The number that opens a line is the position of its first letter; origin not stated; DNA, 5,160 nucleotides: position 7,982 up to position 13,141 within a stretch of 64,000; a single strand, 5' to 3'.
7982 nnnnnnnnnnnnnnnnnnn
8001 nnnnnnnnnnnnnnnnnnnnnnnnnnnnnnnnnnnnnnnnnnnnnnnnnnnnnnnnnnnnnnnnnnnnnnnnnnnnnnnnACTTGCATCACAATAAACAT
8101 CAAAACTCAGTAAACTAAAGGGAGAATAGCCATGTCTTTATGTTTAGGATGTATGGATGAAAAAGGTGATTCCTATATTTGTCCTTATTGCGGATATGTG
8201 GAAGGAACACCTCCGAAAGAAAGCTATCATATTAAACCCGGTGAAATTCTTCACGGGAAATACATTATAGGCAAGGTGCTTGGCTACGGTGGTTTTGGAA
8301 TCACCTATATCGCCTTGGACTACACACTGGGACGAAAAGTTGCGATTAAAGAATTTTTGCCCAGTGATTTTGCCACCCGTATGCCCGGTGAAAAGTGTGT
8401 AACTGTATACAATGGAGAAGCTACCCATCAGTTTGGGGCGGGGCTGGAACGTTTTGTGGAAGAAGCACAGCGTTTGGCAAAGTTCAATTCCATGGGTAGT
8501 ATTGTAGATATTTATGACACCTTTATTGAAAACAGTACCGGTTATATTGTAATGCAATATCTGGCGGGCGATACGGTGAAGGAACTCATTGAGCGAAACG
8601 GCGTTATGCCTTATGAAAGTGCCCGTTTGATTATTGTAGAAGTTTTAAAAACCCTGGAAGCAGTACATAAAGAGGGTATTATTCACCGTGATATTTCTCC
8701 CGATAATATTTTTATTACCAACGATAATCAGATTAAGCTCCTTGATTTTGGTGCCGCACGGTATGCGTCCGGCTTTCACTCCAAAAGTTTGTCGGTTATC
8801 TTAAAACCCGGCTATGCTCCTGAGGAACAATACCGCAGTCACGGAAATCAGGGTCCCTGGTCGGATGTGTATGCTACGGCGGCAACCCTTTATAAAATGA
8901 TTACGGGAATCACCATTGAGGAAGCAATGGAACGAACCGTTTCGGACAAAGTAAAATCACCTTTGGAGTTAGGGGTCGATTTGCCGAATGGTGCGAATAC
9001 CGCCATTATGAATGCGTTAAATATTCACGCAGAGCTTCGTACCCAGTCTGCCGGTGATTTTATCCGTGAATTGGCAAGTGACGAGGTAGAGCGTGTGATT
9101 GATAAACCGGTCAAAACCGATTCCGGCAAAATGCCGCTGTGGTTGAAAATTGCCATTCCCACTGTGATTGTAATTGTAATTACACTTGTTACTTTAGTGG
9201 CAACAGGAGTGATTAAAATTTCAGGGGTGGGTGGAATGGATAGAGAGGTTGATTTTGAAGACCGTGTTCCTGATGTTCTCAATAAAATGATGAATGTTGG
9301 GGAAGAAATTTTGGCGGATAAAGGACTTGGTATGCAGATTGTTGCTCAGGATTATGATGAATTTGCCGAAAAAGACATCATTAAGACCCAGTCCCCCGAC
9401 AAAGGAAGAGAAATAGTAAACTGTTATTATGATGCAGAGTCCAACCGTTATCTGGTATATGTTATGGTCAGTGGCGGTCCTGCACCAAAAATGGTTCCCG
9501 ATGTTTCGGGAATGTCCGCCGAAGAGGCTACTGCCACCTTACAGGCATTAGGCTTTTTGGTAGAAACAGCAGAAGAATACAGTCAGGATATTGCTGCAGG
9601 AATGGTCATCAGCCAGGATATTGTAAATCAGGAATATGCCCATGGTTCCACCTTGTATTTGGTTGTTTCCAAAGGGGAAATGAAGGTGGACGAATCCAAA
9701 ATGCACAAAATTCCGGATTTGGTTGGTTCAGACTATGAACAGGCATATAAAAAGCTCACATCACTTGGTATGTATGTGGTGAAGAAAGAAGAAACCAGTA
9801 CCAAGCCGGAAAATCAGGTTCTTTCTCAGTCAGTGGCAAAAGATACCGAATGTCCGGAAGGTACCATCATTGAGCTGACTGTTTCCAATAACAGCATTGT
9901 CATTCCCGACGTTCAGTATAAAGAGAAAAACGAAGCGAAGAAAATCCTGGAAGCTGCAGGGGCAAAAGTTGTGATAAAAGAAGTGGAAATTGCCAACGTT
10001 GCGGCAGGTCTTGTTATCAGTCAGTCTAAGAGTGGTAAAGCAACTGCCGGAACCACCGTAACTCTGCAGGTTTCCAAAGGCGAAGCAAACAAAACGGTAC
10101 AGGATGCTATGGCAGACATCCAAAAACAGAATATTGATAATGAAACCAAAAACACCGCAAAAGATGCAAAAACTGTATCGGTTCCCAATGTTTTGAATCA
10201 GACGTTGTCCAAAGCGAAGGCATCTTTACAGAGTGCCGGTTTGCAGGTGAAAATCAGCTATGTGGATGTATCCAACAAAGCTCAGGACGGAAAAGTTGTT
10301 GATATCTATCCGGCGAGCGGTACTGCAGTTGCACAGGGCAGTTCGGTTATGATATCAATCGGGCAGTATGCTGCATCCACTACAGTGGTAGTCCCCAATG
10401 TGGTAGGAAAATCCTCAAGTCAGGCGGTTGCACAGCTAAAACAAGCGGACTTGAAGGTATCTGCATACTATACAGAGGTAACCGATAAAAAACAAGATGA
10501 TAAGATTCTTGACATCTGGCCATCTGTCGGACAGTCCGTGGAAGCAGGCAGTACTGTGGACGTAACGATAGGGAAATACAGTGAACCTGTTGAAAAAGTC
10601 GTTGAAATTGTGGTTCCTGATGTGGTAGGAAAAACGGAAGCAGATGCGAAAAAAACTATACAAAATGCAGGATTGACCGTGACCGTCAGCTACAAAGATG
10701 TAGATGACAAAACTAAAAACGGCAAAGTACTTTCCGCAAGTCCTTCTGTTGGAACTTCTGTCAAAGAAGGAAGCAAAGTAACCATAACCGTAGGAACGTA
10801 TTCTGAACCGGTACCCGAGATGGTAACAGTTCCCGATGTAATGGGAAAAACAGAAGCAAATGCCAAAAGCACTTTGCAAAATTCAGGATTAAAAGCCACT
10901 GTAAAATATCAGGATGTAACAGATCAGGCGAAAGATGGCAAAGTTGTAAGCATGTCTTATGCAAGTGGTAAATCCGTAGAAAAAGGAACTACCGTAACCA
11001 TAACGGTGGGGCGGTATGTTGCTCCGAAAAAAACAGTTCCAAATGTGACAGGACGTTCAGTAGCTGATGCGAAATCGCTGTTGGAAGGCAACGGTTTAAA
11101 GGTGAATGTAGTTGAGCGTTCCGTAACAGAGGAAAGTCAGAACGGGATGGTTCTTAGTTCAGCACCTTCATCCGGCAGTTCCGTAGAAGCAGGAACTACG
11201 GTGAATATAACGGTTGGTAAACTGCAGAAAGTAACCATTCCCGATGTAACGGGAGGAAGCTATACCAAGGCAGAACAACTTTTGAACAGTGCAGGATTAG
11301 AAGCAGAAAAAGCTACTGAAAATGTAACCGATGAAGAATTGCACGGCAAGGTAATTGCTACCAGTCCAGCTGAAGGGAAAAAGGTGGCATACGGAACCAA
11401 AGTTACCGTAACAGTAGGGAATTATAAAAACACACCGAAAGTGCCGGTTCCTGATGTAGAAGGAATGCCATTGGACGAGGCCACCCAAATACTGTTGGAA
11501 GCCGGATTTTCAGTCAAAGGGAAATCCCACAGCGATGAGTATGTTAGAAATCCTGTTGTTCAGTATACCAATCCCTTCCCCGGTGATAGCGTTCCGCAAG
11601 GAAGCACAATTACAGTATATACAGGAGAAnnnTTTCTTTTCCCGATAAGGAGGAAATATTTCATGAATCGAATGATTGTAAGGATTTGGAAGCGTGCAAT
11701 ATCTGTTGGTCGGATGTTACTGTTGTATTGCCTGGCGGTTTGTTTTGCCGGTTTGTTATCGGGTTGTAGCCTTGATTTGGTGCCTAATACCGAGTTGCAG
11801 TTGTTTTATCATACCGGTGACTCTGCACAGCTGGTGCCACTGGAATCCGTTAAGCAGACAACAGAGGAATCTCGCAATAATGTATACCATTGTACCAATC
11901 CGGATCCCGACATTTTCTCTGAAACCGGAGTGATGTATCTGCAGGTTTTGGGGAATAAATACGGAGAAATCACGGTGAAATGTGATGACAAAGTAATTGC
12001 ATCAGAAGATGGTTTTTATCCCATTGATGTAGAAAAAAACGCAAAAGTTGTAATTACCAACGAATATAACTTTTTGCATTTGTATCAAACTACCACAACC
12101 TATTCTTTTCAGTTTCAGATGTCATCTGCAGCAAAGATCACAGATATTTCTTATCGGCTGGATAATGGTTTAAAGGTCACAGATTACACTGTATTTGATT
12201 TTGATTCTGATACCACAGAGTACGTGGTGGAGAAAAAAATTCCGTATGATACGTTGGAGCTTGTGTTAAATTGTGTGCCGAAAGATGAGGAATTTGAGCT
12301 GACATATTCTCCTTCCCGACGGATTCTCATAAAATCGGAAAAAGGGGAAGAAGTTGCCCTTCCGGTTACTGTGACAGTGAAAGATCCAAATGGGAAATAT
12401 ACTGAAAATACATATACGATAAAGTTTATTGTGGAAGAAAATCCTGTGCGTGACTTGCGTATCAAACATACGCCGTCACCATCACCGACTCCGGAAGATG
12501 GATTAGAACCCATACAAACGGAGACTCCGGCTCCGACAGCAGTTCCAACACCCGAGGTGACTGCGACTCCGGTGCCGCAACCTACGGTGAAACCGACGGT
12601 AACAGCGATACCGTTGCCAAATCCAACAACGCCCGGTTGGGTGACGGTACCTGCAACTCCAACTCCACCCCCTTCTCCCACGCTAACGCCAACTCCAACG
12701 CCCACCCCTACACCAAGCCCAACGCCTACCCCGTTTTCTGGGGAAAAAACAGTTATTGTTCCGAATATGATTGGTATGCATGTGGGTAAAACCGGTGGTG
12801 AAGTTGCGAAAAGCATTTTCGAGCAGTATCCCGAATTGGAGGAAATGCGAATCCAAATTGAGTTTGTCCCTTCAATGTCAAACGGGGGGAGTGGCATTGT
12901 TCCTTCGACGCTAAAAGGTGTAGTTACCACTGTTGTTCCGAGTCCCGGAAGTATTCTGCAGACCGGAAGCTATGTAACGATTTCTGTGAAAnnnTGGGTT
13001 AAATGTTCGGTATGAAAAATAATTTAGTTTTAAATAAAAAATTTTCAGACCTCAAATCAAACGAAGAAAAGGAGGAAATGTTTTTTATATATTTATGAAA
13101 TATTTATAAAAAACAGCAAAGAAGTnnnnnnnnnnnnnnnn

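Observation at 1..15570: Dedicated Ser/Thr phospho-signalling array: 4 kinases, 1 pseudokinase, PP2C, 3 FHA domains and a lipoprotein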

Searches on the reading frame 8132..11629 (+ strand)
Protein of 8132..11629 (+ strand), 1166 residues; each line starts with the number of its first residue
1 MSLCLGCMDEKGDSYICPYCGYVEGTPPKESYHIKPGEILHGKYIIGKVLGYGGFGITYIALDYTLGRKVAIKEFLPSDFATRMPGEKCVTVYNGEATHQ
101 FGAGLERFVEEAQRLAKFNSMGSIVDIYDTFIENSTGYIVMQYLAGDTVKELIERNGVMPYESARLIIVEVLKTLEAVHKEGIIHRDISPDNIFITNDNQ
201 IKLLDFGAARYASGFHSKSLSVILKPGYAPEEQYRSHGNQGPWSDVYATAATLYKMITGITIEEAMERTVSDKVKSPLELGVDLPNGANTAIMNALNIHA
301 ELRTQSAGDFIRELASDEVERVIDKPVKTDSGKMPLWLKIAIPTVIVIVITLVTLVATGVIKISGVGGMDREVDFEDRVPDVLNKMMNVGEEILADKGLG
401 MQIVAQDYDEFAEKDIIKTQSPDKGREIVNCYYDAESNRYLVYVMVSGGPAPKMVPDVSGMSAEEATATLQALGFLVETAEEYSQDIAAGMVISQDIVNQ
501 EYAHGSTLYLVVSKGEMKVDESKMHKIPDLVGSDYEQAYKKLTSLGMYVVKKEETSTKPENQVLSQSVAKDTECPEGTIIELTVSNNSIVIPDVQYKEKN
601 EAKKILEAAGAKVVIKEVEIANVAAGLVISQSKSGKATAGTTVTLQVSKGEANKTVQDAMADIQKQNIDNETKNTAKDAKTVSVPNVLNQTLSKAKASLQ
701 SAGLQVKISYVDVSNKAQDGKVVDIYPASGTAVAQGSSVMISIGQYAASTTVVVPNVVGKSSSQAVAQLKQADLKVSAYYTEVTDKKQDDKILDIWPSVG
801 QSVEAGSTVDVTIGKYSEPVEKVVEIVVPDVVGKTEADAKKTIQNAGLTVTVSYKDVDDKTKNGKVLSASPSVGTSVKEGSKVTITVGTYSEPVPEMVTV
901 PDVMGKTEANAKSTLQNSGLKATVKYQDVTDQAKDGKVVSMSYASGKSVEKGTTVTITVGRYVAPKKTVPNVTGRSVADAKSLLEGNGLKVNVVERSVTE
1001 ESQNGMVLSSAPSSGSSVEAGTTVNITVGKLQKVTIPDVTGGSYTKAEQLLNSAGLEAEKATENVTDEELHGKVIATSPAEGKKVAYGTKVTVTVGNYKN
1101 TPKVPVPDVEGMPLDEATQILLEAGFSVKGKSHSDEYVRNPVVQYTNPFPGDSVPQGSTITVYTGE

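Call 5: search_protein_families(library=pfam, proteins=[window:8132-11629:+], max_evalue=0.01)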
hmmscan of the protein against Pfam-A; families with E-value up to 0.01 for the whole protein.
window:8132-11629:+ (1166 aa): 8 families
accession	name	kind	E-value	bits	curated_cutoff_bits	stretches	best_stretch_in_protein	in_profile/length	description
PF03793.24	PASTA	-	1.1e-131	429.4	23.2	10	827-888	2-63/64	PASTA domain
PF00069.31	Pkinase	-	2.6e-33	116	31.7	1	45-265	2-199/263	Protein kinase domain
PF07714.23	PK_Tyr_Ser-Thr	-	5.9e-15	55.7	23.1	1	105-259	45-200/258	Protein tyrosine and serine/threonine kinase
PF03109.22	ABC1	-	2.1e-07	30.8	22.9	1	135-220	141-225/244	ABC1 atypical kinase-like domain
PF01163.29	RIO1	-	0.00029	21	22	1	137-209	81-151/187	RIO domain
PF17667.7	Pkinase_fungal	-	0.0019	17.4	24.1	1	170-200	294-325/387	Fungal protein kinase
PF14531.12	Kinase-like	-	0.0026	17.5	25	0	162-236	145-215/289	Kinase-like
PF01636.29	APH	-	0.003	17.8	23.2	1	171-211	158-199/239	Phosphotransferase enzyme family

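Call 43: search_protein_families(library=ncbifam, proteins=[window:8132-11629:+], max_evalue=0.001)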
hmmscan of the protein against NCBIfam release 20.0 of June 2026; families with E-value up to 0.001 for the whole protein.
window:8132-11629:+ (1166 aa): 18 families
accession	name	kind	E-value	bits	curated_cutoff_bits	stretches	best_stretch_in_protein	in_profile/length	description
NF033483.0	PknB_PASTA_kin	equivalog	2.3e-184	614.5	450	6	37-321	2-272/563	Stk1 family PASTA domain-containing Ser/Thr kinase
NF047741.1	antiphage_MADS6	equivalog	2.2e-32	112.4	460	2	107-315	241-458/612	methylation-associated defense system protein kinase MAD6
NF052427.1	StpK7MSMEG_1200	equivalog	1.7e-20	73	900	1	41-276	6-224/601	serine/threonine protein kinase StpK7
NF038150.1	lanthi_synth_IV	equivalog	1.9e-19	69.5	650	1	107-268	238-401/851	class IV lanthionine synthetase LanL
NF038151.1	lanthi_synth_III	equivalog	2.1e-19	69.5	575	1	103-306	265-472/833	class III lanthionine synthetase LanKC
TIGR03903.1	TOMM_kin_cyc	equivalog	4e-16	58.1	705.75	1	107-279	24-206/1267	TOMM system kinase/cyclase fusion protein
NF011463.0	PRK14879.1-4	equivalog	2.7e-11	43.4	188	1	106-216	63-167/237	Kae1-associated kinase Bud32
TIGR03724.2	arch_bud32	equivalog_domain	2.7e-11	43.3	125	1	106-219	38-141/193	KEOPS complex kinase/ATPase Bud32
NF009651.0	PRK13184.1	equivalog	2.8e-11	42.2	839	1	43-213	3-164/932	serine/threonine-protein kinase PknD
NF058632.1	SerThrKinPrkT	equivalog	5.5e-11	42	280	1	121-208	76-164/322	serine/threonine protein kinase PrkT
NF053615.1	SerThrKinAfsKStmc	equivalog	1.4e-10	40.5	1300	1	49-259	20-209/809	protein serine/threonine kinase AfsK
NF033442.0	BREX_PglW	equivalog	2.7e-10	38.7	990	1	106-259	553-706/1391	BREX system serine/threonine kinase PglW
NF011464.0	PRK14879.1-7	equivalog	4.6e-10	39.6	246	1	106-220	51-160/221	Kae1-associated kinase Bud32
NF011460.0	PRK14879.1-1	equivalog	1.6e-08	33.9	199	1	131-213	80-161/232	Kae1-associated kinase Bud32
NF043056.1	T4SS_LegK1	equivalog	1.5e-06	27.1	550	1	107-252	124-279/516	Dot/Icm T4SS effector kinase LegK1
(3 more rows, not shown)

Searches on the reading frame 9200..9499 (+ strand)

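Call 29: search_protein_families(library=pfam, proteins=[window:9200-9499:+], max_evalue=10)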
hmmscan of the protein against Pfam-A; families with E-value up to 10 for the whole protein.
window:9200-9499:+ (100 aa): 1 family
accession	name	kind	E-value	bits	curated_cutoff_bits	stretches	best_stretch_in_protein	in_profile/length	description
PF03793.24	PASTA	-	0.001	19.4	23.2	1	22-72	2-52/64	PASTA domain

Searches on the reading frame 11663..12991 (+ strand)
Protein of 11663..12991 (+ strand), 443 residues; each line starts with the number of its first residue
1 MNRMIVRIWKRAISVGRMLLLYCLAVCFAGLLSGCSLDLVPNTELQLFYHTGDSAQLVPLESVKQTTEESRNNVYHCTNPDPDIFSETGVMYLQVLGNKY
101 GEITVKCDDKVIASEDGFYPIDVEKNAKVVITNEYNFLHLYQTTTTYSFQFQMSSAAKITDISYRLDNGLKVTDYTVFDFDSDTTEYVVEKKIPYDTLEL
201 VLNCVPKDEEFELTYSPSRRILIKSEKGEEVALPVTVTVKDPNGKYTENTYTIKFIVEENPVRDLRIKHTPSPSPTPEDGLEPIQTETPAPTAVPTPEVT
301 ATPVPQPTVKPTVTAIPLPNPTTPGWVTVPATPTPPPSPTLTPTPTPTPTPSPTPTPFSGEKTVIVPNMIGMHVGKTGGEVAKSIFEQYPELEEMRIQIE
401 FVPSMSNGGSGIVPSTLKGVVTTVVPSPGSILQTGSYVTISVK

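Call 5: search_protein_families(library=pfam, proteins=[window:11663-12991:+], max_evalue=0.01)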
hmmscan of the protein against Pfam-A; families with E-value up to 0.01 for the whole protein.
window:11663-12991:+ (443 aa): 0 families

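Call 29: search_protein_families(library=pfam, proteins=[window:11663-12991:+], max_evalue=10)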
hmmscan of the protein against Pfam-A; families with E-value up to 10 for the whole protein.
window:11663-12991:+ (443 aa): 2 families
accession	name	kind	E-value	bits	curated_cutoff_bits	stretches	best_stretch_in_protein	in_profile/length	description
PF03909.22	BSD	-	0.014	15.8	24.6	1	380-407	12-38/58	BSD domain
PF03793.24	PASTA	-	0.083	13.3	23.2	1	411-442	22-62/64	PASTA domain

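Call 43: search_protein_families(library=ncbifam, proteins=[window:11663-12991:+], max_evalue=0.001)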
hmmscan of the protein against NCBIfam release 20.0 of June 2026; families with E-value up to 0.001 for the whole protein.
window:11663-12991:+ (443 aa): 0 families
